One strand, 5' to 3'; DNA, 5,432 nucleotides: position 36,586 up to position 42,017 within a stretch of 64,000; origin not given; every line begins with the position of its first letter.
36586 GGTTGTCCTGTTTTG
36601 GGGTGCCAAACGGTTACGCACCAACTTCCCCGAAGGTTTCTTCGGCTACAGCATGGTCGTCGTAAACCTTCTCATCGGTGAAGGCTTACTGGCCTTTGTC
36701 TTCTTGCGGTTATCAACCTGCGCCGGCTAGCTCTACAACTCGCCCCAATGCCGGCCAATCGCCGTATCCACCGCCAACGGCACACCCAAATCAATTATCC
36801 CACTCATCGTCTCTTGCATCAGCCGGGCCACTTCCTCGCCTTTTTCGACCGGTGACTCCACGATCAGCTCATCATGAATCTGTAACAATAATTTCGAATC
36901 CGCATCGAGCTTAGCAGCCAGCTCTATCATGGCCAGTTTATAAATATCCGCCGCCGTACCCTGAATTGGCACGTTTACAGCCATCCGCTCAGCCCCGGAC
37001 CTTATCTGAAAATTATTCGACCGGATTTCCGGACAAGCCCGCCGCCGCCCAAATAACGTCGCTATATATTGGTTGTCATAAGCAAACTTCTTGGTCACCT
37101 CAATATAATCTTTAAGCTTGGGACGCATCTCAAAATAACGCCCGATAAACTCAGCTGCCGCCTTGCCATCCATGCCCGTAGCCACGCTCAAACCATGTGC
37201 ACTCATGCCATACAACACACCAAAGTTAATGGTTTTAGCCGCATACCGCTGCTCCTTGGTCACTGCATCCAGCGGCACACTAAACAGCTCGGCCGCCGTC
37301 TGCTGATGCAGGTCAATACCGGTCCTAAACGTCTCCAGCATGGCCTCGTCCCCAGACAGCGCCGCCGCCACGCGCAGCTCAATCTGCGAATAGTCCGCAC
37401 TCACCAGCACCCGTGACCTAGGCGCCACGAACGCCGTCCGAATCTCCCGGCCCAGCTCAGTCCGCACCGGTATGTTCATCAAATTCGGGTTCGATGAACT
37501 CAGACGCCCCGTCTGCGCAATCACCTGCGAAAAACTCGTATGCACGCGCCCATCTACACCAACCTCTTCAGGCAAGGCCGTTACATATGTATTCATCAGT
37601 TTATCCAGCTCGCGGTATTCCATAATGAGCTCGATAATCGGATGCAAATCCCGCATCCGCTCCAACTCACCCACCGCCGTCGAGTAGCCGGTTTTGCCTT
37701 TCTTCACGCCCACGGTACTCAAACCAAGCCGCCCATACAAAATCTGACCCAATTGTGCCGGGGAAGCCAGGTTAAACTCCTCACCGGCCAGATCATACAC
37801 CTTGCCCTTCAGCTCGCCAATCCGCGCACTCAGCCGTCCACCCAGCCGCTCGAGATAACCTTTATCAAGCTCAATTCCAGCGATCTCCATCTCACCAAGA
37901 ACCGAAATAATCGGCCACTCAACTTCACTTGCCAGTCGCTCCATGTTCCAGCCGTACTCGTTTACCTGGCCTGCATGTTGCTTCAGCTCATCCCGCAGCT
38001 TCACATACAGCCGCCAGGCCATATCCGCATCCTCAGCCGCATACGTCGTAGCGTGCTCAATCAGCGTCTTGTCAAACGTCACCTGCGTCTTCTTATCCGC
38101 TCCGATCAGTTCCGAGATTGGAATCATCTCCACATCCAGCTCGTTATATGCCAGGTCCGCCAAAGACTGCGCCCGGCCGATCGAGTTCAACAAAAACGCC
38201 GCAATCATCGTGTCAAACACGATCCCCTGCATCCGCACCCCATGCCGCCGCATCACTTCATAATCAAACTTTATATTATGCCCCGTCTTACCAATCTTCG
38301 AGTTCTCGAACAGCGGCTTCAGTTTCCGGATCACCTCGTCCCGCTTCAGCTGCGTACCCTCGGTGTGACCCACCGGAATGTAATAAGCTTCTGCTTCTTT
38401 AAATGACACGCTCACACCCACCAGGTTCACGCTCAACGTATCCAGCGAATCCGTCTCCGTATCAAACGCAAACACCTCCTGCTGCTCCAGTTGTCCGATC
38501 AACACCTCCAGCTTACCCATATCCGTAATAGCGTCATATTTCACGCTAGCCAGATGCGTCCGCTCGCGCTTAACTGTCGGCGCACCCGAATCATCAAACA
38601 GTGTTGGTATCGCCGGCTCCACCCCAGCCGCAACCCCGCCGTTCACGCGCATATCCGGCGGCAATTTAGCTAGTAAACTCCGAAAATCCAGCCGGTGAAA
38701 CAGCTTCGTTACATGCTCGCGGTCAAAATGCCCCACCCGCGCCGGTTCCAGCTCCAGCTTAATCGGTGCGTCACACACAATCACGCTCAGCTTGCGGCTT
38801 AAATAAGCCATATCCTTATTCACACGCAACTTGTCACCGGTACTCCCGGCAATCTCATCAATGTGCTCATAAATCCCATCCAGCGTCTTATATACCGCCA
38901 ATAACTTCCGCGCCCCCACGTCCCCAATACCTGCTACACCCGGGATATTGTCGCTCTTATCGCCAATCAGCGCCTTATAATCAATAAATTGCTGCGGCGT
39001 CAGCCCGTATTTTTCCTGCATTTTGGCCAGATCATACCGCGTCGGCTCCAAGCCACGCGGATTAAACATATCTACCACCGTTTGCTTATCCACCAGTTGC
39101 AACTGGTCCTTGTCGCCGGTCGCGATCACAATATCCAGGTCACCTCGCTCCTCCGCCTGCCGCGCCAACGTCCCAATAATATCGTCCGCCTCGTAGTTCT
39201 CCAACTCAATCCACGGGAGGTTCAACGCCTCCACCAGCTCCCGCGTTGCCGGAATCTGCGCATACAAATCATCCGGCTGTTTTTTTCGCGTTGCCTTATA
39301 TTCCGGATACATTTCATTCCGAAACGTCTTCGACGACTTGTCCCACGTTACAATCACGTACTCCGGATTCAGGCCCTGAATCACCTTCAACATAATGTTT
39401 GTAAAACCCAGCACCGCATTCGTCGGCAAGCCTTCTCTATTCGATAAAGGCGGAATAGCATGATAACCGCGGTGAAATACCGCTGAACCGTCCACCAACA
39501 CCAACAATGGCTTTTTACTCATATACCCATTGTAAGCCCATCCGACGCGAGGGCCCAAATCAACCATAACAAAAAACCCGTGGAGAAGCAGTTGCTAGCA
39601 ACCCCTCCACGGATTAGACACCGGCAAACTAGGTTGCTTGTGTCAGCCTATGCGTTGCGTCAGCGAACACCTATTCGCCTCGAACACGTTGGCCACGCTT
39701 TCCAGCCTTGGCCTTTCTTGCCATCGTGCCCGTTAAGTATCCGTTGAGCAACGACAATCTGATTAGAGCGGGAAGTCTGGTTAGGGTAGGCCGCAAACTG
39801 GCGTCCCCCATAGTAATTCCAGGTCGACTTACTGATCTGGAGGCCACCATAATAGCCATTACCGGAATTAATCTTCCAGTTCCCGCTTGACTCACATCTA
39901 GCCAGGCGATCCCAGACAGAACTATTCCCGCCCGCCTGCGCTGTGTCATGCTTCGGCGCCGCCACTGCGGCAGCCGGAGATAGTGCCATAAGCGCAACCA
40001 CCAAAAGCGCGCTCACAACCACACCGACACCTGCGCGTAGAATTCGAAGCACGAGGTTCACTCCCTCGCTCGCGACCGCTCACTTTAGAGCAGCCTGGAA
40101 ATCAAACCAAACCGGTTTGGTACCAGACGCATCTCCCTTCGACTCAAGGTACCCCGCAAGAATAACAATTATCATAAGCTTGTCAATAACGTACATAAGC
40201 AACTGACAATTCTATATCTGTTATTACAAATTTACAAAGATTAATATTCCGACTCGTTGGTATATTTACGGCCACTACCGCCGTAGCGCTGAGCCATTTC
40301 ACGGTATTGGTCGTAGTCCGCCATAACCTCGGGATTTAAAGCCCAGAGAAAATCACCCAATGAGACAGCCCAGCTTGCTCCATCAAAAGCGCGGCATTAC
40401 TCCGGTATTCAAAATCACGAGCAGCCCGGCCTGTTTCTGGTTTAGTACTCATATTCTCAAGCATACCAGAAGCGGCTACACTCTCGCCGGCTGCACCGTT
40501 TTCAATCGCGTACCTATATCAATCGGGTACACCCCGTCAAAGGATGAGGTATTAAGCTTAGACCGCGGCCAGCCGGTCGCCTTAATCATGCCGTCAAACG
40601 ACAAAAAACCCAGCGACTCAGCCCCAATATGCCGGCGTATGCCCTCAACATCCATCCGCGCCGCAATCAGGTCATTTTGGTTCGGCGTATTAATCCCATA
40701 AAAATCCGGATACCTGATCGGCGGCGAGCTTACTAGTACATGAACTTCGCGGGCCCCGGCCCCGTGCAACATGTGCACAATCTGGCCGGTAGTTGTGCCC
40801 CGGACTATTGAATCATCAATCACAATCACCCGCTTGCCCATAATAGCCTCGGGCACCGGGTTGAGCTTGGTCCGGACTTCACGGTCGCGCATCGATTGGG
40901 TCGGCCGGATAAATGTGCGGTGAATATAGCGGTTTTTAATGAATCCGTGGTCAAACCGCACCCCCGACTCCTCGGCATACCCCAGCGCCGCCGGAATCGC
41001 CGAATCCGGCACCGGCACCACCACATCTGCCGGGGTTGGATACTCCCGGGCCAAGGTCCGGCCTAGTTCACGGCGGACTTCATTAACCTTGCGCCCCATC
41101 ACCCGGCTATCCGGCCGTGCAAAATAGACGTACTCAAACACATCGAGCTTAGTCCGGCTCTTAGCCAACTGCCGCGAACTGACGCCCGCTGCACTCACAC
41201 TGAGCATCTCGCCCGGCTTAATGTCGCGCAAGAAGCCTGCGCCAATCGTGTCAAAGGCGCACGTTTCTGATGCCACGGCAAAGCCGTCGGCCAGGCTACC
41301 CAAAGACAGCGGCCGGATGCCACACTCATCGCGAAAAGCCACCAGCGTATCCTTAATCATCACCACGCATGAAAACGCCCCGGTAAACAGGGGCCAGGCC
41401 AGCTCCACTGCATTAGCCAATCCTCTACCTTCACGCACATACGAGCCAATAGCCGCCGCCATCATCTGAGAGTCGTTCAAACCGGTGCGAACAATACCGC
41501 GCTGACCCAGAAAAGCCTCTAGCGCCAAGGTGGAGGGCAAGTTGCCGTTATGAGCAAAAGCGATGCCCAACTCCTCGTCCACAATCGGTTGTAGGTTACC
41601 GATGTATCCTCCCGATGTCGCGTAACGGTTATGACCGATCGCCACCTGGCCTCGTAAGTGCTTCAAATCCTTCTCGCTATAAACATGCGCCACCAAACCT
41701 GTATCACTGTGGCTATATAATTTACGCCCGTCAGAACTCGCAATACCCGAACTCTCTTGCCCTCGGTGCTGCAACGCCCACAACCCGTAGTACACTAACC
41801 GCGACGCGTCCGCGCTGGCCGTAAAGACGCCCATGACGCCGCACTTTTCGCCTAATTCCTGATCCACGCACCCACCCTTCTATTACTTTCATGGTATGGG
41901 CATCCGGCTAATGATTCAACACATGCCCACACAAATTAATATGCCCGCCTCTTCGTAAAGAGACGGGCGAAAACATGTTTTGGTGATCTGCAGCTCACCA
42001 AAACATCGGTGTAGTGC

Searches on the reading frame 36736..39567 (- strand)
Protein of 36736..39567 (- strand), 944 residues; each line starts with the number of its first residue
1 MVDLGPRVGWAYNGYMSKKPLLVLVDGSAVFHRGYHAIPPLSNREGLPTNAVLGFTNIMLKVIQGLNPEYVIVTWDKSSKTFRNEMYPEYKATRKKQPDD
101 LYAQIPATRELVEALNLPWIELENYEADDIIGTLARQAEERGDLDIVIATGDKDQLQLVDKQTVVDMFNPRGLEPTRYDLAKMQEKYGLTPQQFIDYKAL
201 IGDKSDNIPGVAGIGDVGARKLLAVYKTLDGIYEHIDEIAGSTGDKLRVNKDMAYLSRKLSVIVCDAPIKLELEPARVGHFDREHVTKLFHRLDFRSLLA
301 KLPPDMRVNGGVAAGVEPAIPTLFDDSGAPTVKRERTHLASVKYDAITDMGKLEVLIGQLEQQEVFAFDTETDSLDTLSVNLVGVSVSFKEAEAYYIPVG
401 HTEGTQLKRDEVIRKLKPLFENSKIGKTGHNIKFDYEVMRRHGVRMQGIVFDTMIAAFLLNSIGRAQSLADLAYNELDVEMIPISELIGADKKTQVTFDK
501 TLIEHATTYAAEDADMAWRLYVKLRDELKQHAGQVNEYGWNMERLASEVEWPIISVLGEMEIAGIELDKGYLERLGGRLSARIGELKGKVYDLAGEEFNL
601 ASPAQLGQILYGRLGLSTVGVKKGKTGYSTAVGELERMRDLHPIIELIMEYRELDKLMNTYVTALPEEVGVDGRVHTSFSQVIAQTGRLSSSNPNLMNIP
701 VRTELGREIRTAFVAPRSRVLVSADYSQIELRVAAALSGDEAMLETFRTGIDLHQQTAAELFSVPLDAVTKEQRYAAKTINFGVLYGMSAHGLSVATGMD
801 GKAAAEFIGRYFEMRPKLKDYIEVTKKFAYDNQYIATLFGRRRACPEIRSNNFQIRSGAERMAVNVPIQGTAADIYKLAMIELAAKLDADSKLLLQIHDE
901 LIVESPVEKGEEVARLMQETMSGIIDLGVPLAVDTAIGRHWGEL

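Call 51: search_protein_families(library=ncbifam, proteins=[window:36736-39567:-], max_evalue=0.00001)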
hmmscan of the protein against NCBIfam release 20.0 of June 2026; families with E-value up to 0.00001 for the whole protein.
window:36736-39567:- (944 aa): 14 families
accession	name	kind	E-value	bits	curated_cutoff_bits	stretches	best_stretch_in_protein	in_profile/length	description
NF004397.1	PRK05755.1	equivalog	0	1022.7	720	1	22-943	3-887/889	DNA polymerase I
TIGR00593.1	pola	equivalog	1.1e-275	917.4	600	1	22-943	1-888/890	DNA polymerase I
NF011539.0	PRK14975.1-3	equivalog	2.9e-95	319.9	640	1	336-943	39-627/628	bifunctional 3'-5' exonuclease/DNA polymerase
NF011541.0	PRK14975.2-1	equivalog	3.6e-75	253.5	871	1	371-944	38-636/645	bifunctional 3'-5' exonuclease/DNA polymerase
NF011540.0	PRK14975.1-4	equivalog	2.1e-73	247.7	601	1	344-941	3-573/576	bifunctional 3'-5' exonuclease/DNA polymerase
NF011547.0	PRK14976.1-4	equivalog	6.6e-70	235.6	305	1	22-300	4-286/291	5'-3' exonuclease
NF011546.0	PRK14976.1-3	equivalog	2.4e-55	187.9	347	1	22-299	5-287/297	5'-3' exonuclease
NF011545.0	PRK14976.1-2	equivalog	2e-51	174.9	434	1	18-293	5-283/287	5'-3' exonuclease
NF038380.1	phage_DpoZ_1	exception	4.4e-47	160.8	500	1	363-942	2-603/607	aminoadenine-incorporating DNA polymerase DpoZ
NF007017.0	PRK09482.1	equivalog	4.7e-45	154.2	261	1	50-278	29-254/257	flap endonuclease Xni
NF011542.0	PRK14975.2-2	equivalog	2.4e-35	121.9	1061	1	671-943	500-789/802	bifunctional 3'-5' exonuclease/DNA polymerase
NF011543.0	PRK14975.2-3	equivalog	9.5e-29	100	1139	1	646-881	513-754/853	bifunctional 3'-5' exonuclease/DNA polymerase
NF011538.0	PRK14975.1-1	equivalog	4.5e-23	81.5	389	1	634-920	248-527/557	bifunctional 3'-5' exonuclease/DNA polymerase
NF038381.1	phage_DpoZ_2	exception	1.2e-17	63.5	350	1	488-794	246-579/754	aminoadenine-incorporating DNA polymerase DpoZ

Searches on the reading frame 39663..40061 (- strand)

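Call 75: search_protein_families(library=ncbifam, proteins=[window:39663-40061:-], max_evalue=0.00001)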
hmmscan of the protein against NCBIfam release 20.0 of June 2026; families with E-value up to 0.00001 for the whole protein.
window:39663-40061:- (133 aa): 2 families
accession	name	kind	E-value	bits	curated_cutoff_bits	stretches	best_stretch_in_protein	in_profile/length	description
NF046106.1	ResusProRpf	equivalog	7.1e-25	88.1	180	1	21-132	21-120/258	resuscitation-promoting factor Rpf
NF046107.1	ResusProRpfC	equivalog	4.3e-23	81.9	200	1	15-131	12-109/136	resuscitation-promoting factor RpfC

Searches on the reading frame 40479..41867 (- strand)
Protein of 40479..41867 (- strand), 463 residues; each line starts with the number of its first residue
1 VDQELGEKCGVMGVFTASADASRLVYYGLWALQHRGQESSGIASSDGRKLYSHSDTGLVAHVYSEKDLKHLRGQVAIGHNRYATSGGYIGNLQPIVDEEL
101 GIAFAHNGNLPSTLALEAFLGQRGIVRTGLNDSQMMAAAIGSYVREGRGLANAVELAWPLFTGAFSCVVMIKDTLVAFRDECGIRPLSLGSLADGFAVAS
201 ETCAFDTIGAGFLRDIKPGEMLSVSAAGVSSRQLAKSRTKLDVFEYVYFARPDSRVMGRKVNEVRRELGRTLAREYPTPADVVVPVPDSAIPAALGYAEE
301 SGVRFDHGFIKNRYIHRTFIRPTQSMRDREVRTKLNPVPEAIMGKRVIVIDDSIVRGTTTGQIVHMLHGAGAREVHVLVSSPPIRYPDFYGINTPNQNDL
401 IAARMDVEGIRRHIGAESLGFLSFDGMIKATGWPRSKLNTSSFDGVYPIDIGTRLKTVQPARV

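Call 51: search_protein_families(library=ncbifam, proteins=[window:40479-41867:-], max_evalue=0.00001)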
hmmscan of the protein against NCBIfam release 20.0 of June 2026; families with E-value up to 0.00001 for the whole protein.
window:40479-41867:- (463 aa): 6 families
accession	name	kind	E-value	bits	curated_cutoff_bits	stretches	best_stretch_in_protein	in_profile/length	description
TIGR01134.1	purF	equivalog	2e-133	445.9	350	1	9-448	1-432/432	amidophosphoribosyltransferase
TIGR01135.1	glmS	equivalog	3e-23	82.2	418.05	1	9-229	1-220/607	glutamine--fructose-6-phosphate transaminase (isomerizing)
NF001484.0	PRK00331.1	subfamily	1.6e-22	79.7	381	1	9-240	2-232/601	isomerizing glutamine--fructose-6-phosphate transaminase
TIGR01536.1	asn_synth_AEB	equivalog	4.5e-10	39.1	267.1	1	9-209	1-170/517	asparagine synthase (glutamine-hydrolyzing)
NF006605.0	PRK09162.1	equivalog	1.7e-06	27.5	181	1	310-415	67-175/183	hypoxanthine-guanine phosphoribosyltransferase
TIGR03104.1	trio_amidotrans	equivalog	9.1e-06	24.2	570.1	0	70-205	38-165/589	N-acetylglutaminylglutamine amidotransferase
